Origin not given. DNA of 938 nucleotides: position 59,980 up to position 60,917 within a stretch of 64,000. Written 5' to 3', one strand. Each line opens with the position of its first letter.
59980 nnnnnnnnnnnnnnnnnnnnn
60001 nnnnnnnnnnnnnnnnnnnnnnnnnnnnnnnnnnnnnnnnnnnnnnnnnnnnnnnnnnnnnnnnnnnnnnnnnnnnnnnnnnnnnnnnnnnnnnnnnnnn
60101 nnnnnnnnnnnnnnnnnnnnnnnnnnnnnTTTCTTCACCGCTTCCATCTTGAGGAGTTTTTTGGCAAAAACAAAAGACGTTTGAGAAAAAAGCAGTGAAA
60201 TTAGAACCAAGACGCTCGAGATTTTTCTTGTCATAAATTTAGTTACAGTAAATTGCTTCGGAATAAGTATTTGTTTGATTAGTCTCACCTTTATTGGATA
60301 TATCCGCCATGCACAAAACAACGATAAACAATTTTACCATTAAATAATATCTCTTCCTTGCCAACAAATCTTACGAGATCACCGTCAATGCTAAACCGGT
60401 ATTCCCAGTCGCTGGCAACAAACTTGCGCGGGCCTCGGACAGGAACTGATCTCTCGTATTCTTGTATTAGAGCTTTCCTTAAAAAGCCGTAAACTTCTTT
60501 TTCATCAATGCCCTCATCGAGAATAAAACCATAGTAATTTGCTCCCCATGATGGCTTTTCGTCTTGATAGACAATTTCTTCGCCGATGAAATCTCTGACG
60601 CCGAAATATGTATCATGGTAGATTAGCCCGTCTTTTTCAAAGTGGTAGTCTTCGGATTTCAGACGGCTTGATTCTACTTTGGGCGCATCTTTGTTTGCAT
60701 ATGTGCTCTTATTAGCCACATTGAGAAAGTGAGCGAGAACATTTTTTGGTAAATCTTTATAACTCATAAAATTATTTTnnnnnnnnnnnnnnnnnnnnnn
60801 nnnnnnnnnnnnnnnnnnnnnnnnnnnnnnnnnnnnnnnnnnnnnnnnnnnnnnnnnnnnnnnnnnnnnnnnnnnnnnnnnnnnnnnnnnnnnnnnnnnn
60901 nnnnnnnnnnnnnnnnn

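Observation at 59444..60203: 40-bp perfect direct repeats bracket a SAM-methyltransferase gene plus a relic mscL 3' end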

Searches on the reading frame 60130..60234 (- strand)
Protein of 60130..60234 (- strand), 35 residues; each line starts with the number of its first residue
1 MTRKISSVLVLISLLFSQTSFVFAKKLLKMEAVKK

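Call 25: search_protein_families(library=pfam, proteins=[window:60130-60234:-], max_evalue=10)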
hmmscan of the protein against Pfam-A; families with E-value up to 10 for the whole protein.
seq(35 aa): 0 families
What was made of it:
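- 60127..60234 (-): Chimeric 35-codon ORF (signal peptide joined to the MscL tail: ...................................*), probably a by-product. No Pfam match (call 25).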

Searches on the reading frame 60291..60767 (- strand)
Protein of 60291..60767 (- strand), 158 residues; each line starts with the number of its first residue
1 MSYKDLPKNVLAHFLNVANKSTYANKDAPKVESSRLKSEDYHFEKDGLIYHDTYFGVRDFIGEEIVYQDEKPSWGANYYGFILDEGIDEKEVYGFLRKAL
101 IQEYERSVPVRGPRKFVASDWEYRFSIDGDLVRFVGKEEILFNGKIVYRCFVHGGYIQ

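Call 7: search_protein_families(library=pfam, proteins=[window:60294-60767:-], max_evalue=0.01)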
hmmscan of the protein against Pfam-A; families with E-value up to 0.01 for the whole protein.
window:60294-60767:- (158 aa): 1 family
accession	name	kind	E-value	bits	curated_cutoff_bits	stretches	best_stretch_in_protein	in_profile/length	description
PF18931.5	DUF5680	-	4.7e-30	104.5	25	1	52-157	1-104/104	Domain of unknown function (DUF5680)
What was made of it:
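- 60291..60767 (-): DUF5680 gene (158 aa), first accessory gene in the slot. Pfam DUF5680, E = 4.7e-30 (call 7).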

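Call 12: find_encoding_contigs(protein=window:60291-60767:-, flank=6000, max_places=10)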
Protein window:60291-60767:- (158 aa): 22 contigs read that carry it; 10 places shown.
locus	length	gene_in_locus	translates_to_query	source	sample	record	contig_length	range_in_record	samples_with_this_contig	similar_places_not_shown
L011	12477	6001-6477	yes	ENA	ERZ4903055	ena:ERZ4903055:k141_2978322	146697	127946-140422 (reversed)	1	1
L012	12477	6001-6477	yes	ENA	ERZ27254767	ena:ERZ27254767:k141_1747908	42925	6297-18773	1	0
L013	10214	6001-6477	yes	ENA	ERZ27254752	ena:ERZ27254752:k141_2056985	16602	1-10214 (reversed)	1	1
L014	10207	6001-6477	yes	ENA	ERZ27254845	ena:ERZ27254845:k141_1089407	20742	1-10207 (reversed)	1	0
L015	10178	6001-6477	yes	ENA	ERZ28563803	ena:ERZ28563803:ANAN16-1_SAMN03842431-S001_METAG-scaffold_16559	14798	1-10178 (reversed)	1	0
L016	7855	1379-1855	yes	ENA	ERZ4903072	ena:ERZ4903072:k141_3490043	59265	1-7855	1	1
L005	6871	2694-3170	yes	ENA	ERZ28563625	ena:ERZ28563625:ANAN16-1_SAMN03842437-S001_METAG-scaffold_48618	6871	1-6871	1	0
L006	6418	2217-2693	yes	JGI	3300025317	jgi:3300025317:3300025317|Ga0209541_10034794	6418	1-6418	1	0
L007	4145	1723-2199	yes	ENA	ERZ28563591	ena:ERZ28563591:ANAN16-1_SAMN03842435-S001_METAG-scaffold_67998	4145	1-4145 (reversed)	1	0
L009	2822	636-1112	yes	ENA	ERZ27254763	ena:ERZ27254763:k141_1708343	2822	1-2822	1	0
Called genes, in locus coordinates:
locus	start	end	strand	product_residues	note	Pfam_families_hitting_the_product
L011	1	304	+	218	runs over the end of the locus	-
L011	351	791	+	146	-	PF00903:Glyoxalase, PF13669:Glyoxalase_4 (weak)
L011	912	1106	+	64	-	-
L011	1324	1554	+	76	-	-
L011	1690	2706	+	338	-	PF01656:CbiA, PF02374:ArsA_ATPase, PF09140:MipZ (weak), PF10609:ParA (weak), PF13614:AAA_31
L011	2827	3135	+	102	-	-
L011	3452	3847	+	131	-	PF07883:Cupin_2, PF02311:AraC_binding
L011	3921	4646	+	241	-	PF00106:adh_short, PF08659:KR (weak), PF13561:adh_short_C2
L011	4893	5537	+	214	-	PF09851:SHOCT (weak)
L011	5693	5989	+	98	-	PF01741:MscL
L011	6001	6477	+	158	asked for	PF18931:DUF5680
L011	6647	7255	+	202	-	PF13489:Methyltransf_23, PF03848:TehB, PF13847:Methyltransf_31, PF08241:Methyltransf_11, PF08242:Methyltransf_12, PF13649:Methyltransf_25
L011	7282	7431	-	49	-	-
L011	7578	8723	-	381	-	PF00578:AhpC-TSA, PF08534:Redoxin, PF13905:Thioredoxin_8, PF17991:Thioredoxin_10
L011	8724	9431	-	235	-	PF02683:DsbD_TM, PF13386:DsbD_2 (weak)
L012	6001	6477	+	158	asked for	PF18931:DUF5680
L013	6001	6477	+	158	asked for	PF18931:DUF5680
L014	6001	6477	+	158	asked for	PF18931:DUF5680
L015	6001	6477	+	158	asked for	PF18931:DUF5680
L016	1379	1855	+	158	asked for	PF18931:DUF5680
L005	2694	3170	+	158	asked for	PF18931:DUF5680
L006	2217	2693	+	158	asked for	PF18931:DUF5680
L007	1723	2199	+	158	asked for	PF18931:DUF5680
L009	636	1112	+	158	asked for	PF18931:DUF5680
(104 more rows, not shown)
